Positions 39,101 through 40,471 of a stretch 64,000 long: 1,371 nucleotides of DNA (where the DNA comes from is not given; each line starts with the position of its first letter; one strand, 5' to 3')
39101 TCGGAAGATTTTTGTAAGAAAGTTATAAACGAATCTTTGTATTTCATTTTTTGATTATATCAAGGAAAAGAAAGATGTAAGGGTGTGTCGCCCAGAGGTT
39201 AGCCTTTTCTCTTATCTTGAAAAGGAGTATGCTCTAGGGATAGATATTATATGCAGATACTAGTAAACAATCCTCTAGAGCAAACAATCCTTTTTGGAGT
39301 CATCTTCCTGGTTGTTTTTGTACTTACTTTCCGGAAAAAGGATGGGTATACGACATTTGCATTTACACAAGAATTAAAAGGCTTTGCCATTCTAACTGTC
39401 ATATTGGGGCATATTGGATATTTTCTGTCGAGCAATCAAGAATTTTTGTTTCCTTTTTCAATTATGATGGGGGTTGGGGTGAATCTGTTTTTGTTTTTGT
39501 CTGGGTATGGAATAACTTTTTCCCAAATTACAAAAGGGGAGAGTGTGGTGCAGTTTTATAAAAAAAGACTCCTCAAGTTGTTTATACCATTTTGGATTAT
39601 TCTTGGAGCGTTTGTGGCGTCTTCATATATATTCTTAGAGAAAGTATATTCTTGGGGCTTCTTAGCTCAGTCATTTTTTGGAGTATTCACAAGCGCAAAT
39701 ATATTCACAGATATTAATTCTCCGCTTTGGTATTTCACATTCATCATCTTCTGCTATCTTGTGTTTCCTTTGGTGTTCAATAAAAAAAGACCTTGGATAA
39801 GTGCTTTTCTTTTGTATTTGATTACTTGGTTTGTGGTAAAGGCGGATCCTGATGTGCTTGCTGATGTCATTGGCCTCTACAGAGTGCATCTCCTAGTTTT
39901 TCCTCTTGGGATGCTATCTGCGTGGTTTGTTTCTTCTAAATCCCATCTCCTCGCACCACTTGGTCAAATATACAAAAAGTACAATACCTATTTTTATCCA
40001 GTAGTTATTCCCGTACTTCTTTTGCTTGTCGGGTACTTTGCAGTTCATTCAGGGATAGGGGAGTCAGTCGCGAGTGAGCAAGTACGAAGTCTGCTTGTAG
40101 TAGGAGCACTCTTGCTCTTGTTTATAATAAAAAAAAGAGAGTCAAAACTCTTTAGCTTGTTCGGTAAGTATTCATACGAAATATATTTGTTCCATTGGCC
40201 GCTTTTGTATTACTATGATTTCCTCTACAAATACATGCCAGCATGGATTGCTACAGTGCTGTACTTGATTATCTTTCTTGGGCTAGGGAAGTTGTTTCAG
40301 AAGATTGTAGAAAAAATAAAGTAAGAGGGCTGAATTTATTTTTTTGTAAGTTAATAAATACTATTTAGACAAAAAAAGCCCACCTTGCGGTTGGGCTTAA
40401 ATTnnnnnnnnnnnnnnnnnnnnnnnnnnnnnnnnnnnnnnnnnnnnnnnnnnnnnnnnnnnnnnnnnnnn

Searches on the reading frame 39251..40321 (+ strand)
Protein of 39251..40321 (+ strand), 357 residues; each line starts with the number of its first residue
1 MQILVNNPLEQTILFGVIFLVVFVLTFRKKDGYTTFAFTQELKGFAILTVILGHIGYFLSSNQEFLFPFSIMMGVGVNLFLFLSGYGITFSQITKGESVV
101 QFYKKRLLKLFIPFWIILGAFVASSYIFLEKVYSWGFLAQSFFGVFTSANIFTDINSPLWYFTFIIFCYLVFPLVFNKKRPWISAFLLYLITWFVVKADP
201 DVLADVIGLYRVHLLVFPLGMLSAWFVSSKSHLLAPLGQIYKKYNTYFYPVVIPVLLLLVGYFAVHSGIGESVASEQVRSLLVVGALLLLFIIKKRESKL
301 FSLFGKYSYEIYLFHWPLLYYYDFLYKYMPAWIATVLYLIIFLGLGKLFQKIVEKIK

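Call 11: search_protein_families(library=pfam, proteins=[window:39251-40321:+], max_evalue=0.001)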
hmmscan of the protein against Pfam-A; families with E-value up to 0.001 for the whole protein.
window:39251-40321:+ (357 aa): 1 family
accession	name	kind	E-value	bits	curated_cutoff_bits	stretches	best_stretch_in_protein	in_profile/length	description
PF01757.29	Acyl_transf_3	-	3.1e-25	89.4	31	1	42-344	7-319/326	Acyltransferase domain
